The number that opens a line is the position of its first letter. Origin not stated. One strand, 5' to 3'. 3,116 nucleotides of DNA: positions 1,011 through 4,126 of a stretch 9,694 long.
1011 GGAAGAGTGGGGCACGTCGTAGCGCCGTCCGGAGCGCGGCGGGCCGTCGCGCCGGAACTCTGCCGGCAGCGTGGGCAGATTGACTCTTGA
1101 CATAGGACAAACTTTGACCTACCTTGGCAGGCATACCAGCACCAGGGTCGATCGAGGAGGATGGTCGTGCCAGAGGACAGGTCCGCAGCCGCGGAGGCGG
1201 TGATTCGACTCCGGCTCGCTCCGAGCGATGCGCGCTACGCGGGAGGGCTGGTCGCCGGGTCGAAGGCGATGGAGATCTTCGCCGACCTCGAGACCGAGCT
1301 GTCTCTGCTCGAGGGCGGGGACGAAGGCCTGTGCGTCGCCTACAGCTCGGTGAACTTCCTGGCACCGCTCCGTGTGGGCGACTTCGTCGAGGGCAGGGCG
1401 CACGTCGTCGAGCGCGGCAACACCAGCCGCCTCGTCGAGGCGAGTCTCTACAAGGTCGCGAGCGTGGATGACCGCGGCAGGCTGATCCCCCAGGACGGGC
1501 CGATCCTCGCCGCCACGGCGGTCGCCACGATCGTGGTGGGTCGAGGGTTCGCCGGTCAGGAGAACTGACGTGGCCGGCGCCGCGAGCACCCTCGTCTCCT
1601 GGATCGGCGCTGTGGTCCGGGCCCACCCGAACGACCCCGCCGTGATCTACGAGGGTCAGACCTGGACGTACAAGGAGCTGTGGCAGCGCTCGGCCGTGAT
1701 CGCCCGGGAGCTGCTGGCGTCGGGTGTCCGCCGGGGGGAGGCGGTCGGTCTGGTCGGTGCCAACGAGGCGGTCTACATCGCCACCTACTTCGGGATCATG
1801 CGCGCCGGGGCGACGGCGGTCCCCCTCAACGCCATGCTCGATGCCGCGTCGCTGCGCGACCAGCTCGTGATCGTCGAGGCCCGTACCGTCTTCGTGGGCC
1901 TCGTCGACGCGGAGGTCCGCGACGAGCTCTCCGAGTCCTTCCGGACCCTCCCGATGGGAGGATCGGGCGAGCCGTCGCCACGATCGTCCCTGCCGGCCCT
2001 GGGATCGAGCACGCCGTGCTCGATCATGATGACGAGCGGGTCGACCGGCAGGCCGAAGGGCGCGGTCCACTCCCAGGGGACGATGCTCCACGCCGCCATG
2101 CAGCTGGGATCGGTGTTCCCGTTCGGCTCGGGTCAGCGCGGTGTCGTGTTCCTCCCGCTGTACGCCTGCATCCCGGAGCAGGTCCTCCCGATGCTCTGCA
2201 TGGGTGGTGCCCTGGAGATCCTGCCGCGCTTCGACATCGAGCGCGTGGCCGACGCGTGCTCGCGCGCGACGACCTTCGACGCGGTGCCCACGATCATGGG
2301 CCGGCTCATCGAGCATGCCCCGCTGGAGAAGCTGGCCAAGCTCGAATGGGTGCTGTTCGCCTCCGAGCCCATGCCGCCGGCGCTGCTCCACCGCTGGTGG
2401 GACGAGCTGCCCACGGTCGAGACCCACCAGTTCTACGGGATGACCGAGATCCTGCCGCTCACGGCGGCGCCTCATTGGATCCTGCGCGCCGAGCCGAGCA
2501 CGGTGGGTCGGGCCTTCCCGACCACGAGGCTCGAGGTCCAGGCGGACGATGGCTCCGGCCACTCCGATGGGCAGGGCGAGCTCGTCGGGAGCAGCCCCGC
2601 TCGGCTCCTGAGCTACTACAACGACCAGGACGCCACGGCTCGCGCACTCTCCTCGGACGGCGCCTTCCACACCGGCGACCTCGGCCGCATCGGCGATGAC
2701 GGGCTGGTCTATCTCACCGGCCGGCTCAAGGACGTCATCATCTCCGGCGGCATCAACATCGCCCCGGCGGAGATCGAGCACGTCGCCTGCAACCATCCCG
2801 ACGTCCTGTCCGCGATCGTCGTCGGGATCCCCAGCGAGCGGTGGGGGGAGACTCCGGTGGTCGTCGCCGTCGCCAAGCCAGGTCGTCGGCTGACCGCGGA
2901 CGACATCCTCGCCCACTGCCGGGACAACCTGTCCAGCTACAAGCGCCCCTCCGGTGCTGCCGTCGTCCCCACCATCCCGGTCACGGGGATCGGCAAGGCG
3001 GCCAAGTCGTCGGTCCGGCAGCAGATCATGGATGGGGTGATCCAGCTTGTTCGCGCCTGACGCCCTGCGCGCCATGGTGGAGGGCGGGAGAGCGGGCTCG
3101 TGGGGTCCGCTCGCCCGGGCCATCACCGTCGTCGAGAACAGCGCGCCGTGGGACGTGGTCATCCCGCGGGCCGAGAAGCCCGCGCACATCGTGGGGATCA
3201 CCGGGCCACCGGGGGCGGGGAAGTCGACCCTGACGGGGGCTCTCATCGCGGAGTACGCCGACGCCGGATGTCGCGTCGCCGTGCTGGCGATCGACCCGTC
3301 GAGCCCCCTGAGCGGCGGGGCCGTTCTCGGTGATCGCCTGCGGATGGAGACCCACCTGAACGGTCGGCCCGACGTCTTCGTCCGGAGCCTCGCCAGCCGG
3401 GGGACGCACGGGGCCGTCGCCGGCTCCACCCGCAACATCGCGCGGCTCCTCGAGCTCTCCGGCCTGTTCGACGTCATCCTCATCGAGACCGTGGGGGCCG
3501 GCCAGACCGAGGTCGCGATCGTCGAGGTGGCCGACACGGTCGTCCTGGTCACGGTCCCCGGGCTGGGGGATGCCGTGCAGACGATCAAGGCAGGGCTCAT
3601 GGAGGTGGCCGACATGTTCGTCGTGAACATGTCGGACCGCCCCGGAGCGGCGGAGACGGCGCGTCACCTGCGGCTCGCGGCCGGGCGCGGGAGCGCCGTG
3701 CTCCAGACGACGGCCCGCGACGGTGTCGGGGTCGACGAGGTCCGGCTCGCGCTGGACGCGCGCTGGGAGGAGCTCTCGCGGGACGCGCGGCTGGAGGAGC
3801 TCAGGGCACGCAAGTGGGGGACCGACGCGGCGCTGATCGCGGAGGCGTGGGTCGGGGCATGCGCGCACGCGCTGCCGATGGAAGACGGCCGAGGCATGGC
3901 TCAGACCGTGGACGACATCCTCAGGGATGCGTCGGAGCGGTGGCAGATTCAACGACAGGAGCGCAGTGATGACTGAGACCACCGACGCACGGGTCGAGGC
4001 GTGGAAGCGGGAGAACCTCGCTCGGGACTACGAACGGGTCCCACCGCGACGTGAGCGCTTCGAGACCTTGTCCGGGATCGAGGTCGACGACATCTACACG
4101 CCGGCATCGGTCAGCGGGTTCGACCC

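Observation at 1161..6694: Self-contained B12 acyl-CoA mutase operon led by an aminoacyl-CoA ammonia-lyase-like gene: candidate 2-aminoisobutyrate (tertiary amine) pathway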

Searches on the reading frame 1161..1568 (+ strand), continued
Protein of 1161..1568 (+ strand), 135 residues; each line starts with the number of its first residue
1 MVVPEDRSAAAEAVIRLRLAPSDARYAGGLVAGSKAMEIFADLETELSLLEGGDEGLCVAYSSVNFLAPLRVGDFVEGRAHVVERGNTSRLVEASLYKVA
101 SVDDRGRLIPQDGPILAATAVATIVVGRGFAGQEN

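Call 91: search_protein_families(library=ncbifam, proteins=[L055:6013-6399:+, L055:6422-7237:+, L055:7247-8293:+, L055:8604-9881:+], max_evalue=1e-20)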
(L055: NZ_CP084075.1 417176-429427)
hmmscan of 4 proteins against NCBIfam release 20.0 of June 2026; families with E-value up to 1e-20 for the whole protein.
L055:6013-6399:+ (128 aa): 2 families
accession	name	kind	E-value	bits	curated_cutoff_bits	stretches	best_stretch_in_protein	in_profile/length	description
NF052389.1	Lys_KAL_CLE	exception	3.4e-62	210.6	725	1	4-125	6-129/440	bifunctional 3-aminobutyryl-CoA ammonia lyase/3-keto-5-aminohexanoate cleavage enzyme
NF052388.1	Lys_ferment_KAL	equivalog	1.3e-58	196.6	160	1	2-120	2-120/120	3-aminobutyryl-CoA ammonia lyase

L055:6422-7237:+ (271 aa): 4 families
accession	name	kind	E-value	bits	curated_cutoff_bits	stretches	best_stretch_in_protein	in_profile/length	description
NF052387.1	Lys_ferment_KCE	equivalog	5.2e-140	465.4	382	1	3-269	1-267/267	3-keto-5-aminohexanoate cleavage enzyme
NF052389.1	Lys_KAL_CLE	exception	1.4e-91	307.5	725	1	3-270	170-437/440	bifunctional 3-aminobutyryl-CoA ammonia lyase/3-keto-5-aminohexanoate cleavage enzyme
NF053568.1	3OXCoAcCUPNH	equivalog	1.9e-78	263.5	350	1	3-270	3-273/274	3-oxoadipate:acetyl-CoA acetyltransferase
NF053538.1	DixhxACActTsKce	equivalog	3.4e-65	220.1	430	2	117-270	144-303/310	3,5-dioxohexanoate:acetyl-CoA acetone transferase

L055:7247-8293:+ (348 aa): 1 family
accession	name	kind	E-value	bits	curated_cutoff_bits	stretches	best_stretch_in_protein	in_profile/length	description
NF052381.1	Lys_ferment_KDD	equivalog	3.2e-83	278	200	1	11-186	1-178/178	L-erythro-3,5-diaminohexanoate dehydrogenase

L055:8604-9881:+ (425 aa): 6 families
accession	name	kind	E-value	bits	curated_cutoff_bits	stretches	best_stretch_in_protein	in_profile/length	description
TIGR03820.1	lys_2_3_AblA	equivalog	2.6e-184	612.8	525.4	1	14-381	2-372/417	lysine 2,3-aminomutase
TIGR04368.1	Glu_2_3_NH3_mut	equivalog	8.9e-148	492.1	650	1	13-368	49-403/404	glutamate 2,3-aminomutase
TIGR04468.1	arg_2_3_am_muta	equivalog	1.1e-126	422.5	600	1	18-362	1-346/351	arginine 2,3-aminomutase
TIGR00238.1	TIGR00238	subfamily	1.4e-119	399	199.2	1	11-335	6-331/331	KamA family radical SAM protein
TIGR03822.1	AblA_like_2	hypoth_equivalog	5.6e-94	314.8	396.25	1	33-347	4-320/321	lysine-2,3-aminomutase-like protein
TIGR03821.1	EFP_modif_epmB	equivalog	8.7e-72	241.8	369.3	1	22-342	1-321/321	EF-P beta-lysylation protein EpmB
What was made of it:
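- On Kal/Acl beta-aminoacyl-CoA ammonia-lyases (hotdog fold): Authentic Fusobacterium Kal scores 196.6 (call 91).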

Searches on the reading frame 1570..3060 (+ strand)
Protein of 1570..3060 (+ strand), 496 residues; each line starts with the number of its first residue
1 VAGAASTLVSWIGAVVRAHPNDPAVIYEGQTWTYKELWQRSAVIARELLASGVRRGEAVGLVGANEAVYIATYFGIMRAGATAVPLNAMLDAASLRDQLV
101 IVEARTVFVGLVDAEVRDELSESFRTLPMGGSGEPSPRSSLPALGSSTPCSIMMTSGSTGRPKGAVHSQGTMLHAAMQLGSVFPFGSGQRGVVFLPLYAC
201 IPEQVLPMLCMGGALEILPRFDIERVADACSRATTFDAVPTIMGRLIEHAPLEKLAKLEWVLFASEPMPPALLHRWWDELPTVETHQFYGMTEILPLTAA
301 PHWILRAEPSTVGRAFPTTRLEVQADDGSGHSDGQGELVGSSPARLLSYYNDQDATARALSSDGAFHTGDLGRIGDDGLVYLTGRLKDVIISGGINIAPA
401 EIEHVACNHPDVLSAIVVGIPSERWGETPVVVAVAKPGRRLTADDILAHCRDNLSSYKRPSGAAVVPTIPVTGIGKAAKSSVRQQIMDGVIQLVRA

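Call 3: search_protein_families(library=pfam, proteins=[window:1570-3060:+], max_evalue=0.01)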
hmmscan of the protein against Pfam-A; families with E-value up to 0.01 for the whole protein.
window:1570-3060:+ (496 aa): 2 families
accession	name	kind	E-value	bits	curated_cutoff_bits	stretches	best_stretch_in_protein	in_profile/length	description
PF00501.34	AMP-binding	-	8.4e-60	203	29.9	1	16-350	5-384/384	AMP-binding enzyme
PF13193.12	AMP-binding_C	-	3.5e-17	63.5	24.5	1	401-476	1-76/76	AMP-binding enzyme C-terminal domain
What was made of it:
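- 1570..3060 (+): AMP-forming acyl-CoA ligase, not HCL-type; proposed AIB-CoA ligase. AMP-binding plus AMP-binding_C domains (call 3).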

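Call 4: search_protein_families(library=ncbifam, proteins=[window:1570-3060:+], max_evalue=0.01)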
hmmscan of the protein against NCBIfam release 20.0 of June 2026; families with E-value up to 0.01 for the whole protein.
window:1570-3060:+ (496 aa): 107 families (the best 25 are shown)
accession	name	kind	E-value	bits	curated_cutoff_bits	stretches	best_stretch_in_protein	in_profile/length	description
NF004837.0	PRK06187.1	subfamily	6.4e-90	301.9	476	2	140-489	163-525/531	long-chain-fatty-acid--CoA ligase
NF006182.0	PRK08316.1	subfamily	6.9e-74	249.2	663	1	14-487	19-518/523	fatty acyl-CoA synthetase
NF009233.0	PRK12583.1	subfamily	3.8e-67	226.9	832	2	144-487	198-551/558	fatty acid CoA ligase family protein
NF005307.0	PRK06839.1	equivalog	3.9e-64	217.1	748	1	9-486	5-493/496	o-succinylbenzoate--CoA ligase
TIGR01923.1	menE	equivalog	5.6e-64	216.6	330.15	1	33-480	1-440/442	o-succinylbenzoate--CoA ligase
NF005702.0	PRK07514.1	subfamily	2.4e-63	214.2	558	1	20-487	17-501/506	malonyl-CoA synthase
NF005801.1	PRK07656.1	equivalog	6e-63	213.2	657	2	143-483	160-500/500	FadD3 family acyl-CoA ligase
NF004114.0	PRK05605.1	equivalog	7.6e-63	212.7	766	2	140-488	214-571/575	long-chain-fatty-acid--CoA ligase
NF052580.1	Str24CoAsynCasG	equivalog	9.2e-62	209.1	750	1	24-480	58-544/548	steroid-24-oyl-CoA synthetase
NF002966.0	PRK03640.1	equivalog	4.8e-61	206.8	556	1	8-485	4-479/483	o-succinylbenzoate--CoA ligase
NF005676.0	PRK07470.1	equivalog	4.5e-60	203.8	774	1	9-487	23-530/544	acyl-CoA synthetase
NF052269.1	Staph_lig_FadD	equivalog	3.1e-57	194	650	1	11-487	5-494/499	long-chain-fatty-acid--CoA ligase FadD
NF006572.0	PRK09088.1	equivalog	2.1e-56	191.6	696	1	22-487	17-488/491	acyl-CoA synthetase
NF006020.0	PRK08162.1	subfamily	3.5e-55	187.4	677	3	336-487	390-539/545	acyl-CoA synthetase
NF004822.0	PRK06178.1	equivalog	1.1e-54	186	782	2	149-486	215-567/571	acyl-CoA synthetase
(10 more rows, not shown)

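Call 24: search_solved_structures(query=window:1570-3060:+, max_evalue=1e-30, show_alignments=1)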
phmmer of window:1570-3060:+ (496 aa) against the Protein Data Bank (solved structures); distinct sequences matched with E-value up to 1e-30: 36.
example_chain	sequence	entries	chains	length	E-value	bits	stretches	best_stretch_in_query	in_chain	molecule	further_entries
8weu_A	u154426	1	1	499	1.1e-56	195.8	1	8-485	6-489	Fatty-acyl-CoA synthase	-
8wev_A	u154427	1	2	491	1.3e-56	195.7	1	8-485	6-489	Feruloyl-CoA Synthetase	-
3r44_A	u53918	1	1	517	2.6e-50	174.8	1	37-486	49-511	fatty acyl CoA synthetase FADD13 (FATTY-ACYL-CoA SYNTHETASE)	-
8r2q_A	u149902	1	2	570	6.9e-48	166.9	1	146-484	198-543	Probable fatty-acid-CoA ligase FadD5 (Fatty-acid-CoA synthetase) (Fatty-acid-CoA synthase)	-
5x8f_A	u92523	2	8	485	4.7e-43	150.9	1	10-481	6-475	2-succinylbenzoate--CoA ligase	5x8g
5buq_A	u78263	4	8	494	3.4e-42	148.1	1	10-482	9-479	2-succinylbenzoate--CoA ligase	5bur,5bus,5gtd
6qjz_A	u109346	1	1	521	7.3e-42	147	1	150-485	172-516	oxalyl CoA-synthetase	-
4fuq_A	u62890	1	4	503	2.4e-41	145.3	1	29-487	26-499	Malonyl CoA synthetase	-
4gxq_A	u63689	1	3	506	5e-41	144.2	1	29-486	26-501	Malonyl CoA synthetase, Benzoate-CoA ligase Chimeric protein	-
4fut_A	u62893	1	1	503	1.8e-40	142.4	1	29-486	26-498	Malonyl CoA synthetase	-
5ie0_A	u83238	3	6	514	1.1e-39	139.8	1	44-487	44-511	Oxalate--CoA ligase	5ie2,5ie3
4gxr_A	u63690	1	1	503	6.7e-39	137.2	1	29-486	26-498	Malonyl CoA synthetase, Benzoate-CoA ligase Chimeric protein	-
3cw8_X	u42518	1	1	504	3.1e-38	135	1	24-486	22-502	4-chlorobenzoyl CoA ligase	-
3ivr_A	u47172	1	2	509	3.2e-38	135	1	19-482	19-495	Putative long-chain-fatty-acid CoA ligase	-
1t5d_X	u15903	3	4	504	7.9e-38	133.7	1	24-486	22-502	4-chlorobenzoyl CoA ligase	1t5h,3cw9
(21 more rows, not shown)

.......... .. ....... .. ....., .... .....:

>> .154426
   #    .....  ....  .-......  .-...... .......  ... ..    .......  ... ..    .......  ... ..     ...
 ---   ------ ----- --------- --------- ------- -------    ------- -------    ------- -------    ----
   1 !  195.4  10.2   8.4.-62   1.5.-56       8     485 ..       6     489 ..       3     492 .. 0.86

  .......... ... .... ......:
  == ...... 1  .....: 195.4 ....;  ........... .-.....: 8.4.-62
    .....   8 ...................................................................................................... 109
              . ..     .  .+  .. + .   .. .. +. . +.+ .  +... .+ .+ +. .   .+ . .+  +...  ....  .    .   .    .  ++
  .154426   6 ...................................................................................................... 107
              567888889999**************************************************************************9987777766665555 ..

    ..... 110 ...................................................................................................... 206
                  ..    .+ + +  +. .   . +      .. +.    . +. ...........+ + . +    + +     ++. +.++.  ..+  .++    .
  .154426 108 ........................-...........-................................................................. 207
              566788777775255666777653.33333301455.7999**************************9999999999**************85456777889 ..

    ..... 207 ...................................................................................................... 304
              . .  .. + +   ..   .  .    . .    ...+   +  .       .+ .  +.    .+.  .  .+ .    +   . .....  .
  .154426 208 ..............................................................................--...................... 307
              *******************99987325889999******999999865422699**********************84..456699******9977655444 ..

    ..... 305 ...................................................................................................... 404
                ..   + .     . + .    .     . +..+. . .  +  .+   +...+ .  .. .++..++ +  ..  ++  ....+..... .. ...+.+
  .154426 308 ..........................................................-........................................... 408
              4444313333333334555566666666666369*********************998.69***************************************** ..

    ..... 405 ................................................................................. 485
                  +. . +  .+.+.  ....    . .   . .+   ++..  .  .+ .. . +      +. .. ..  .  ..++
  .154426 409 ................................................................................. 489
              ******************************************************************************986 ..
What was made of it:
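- The ligase resembles small-acid ligases (oxalate, malonate) among others (call 24).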

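Call 25: search_solved_structures(query=window:1570-3060:+, max_evalue=1e-10, show_alignments=0)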
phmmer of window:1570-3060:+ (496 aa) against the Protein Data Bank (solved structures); distinct sequences matched with E-value up to 1e-10: 182 (the best 60 are shown).
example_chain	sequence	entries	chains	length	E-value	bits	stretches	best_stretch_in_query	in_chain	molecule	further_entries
8weu_A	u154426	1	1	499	1.1e-56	195.8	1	8-485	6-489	Fatty-acyl-CoA synthase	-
8wev_A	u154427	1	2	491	1.3e-56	195.7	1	8-485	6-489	Feruloyl-CoA Synthetase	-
3r44_A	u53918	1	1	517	2.6e-50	174.8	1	37-486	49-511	fatty acyl CoA synthetase FADD13 (FATTY-ACYL-CoA SYNTHETASE)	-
8r2q_A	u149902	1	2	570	6.9e-48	166.9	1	146-484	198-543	Probable fatty-acid-CoA ligase FadD5 (Fatty-acid-CoA synthetase) (Fatty-acid-CoA synthase)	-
5x8f_A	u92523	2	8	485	4.7e-43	150.9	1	10-481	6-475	2-succinylbenzoate--CoA ligase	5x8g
5buq_A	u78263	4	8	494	3.4e-42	148.1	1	10-482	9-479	2-succinylbenzoate--CoA ligase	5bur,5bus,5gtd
6qjz_A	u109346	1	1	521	7.3e-42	147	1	150-485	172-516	oxalyl CoA-synthetase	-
4fuq_A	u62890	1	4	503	2.4e-41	145.3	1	29-487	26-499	Malonyl CoA synthetase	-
4gxq_A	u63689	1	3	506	5e-41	144.2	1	29-486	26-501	Malonyl CoA synthetase, Benzoate-CoA ligase Chimeric protein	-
4fut_A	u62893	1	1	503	1.8e-40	142.4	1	29-486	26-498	Malonyl CoA synthetase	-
5ie0_A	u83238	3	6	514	1.1e-39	139.8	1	44-487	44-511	Oxalate--CoA ligase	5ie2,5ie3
4gxr_A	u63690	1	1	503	6.7e-39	137.2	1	29-486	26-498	Malonyl CoA synthetase, Benzoate-CoA ligase Chimeric protein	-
3cw8_X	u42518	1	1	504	3.1e-38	135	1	24-486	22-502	4-chlorobenzoyl CoA ligase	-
3ivr_A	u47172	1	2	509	3.2e-38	135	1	19-482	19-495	Putative long-chain-fatty-acid CoA ligase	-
1t5d_X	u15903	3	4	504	7.9e-38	133.7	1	24-486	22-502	4-chlorobenzoyl CoA ligase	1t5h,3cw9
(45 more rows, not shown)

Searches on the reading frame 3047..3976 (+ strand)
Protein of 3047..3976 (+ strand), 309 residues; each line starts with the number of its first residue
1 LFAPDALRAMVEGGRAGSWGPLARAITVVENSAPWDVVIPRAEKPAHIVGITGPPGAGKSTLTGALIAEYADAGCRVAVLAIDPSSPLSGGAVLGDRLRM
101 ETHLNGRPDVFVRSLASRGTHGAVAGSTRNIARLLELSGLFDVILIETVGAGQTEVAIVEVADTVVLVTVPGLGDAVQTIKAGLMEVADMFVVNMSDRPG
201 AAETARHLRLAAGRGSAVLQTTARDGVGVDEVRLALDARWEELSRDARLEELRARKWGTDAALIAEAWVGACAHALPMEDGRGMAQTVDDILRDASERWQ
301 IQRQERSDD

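Call 3: search_protein_families(library=pfam, proteins=[window:3047-3976:+], max_evalue=0.01)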
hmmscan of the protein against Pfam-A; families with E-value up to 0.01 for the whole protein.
window:3047-3976:+ (309 aa): 13 families
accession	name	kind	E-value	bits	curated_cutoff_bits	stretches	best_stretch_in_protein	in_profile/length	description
PF03308.22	MeaB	-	1.1e-66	225.1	23.1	1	22-255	1-250/273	Methylmalonyl Co-A mutase-associated GTPase MeaB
PF02492.25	cobW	-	6.9e-07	29.5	20.7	1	48-206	2-163/180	CobW/HypB/UreG, nucleotide-binding domain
PF20720.3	nSTAND3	-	7.5e-05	22.9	27.2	1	47-80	18-51/155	Novel STAND NTPase 3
PF01656.29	CbiA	-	0.00022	21.6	25.4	1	56-169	9-54/125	CobQ/CobB/MinD/ParA nucleotide binding domain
PF13604.12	AAA_30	-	0.00025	21.3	27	1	43-82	15-54/191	AAA domain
PF00005.33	ABC_tran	-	0.0012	19.9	25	1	45-73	10-38/137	ABC transporter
PF03029.23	ATP_bind_1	-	0.0016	18.7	27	1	51-85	1-35/240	Conserved hypothetical ATP binding protein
PF13191.12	AAA_16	-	0.0028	18.6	32.6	1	45-85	24-63/167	AAA ATPase domain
PF01926.29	MMR_HSR1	-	0.0048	17.4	21.9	0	49-71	2-24/113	50S ribosome-binding GTPase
PF03266.21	NTPase_1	-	0.0054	17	23.9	0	49-77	2-30/168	NTPase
PF13238.12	AAA_18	-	0.0066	17.3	29.4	0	49-68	1-20/128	AAA domain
PF13401.12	AAA_22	-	0.007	17.1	27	0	46-87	5-44/130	AAA domain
PF24883.2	NPHP3_N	-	0.0077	16.9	24.8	0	46-81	22-57/164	Nephrocystin 3, N-terminal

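Call 4: search_protein_families(library=ncbifam, proteins=[window:3047-3976:+], max_evalue=0.01)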
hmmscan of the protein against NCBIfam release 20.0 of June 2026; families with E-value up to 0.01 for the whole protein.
window:3047-3976:+ (309 aa): 12 families
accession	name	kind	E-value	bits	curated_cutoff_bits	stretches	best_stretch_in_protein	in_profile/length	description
TIGR00750.1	lao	equivalog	4.7e-69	232.8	240.75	1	21-256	5-253/300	methylmalonyl Co-A mutase-associated GTPase MeaB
NF006958.0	PRK09435.1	equivalog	4.4e-53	180.4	329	1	8-251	11-271/333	methylmalonyl Co-A mutase-associated GTPase MeaB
NF045497.1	IsobCoAmut_IcmF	equivalog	1.5e-34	119.1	1500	1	22-217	157-360/1076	fused isobutyryl-CoA mutase/GTPase IcmF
NF006746.0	PRK09270.1-5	subfamily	6.1e-07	28.6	250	1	42-83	16-58/210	nucleoside/nucleotide kinase family protein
NF006743.0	PRK09270.1-2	equivalog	1.1e-05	24.7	227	1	46-72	28-54/217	nucleoside/nucleotide kinase family protein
NF006744.0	PRK09270.1-3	equivalog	2.7e-05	23.7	281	1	46-75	23-52/213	nucleoside/nucleotide kinase family protein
NF010340.0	PRK13768.1-2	equivalog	0.00047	20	293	1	48-85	5-42/265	GTPase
NF041546.1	ParA_partition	equivalog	0.0032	17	180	0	56-171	10-108/203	ParA family partition ATPase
NF053621.1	ATPseBagBMYCTU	equivalog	0.0044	16.1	521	1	44-88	10-54/371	ATPase BagB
TIGR00455.1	apsK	equivalog_domain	0.0051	16.5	138.7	1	45-81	17-53/184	adenylyl-sulfate kinase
NF010068.0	PRK13548.1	equivalog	0.0071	15.5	261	0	44-72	29-57/261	heme ABC transporter ATP-binding protein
NF010335.0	PRK13764.1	equivalog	0.0093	14.5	340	0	40-74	257-291/613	ATPase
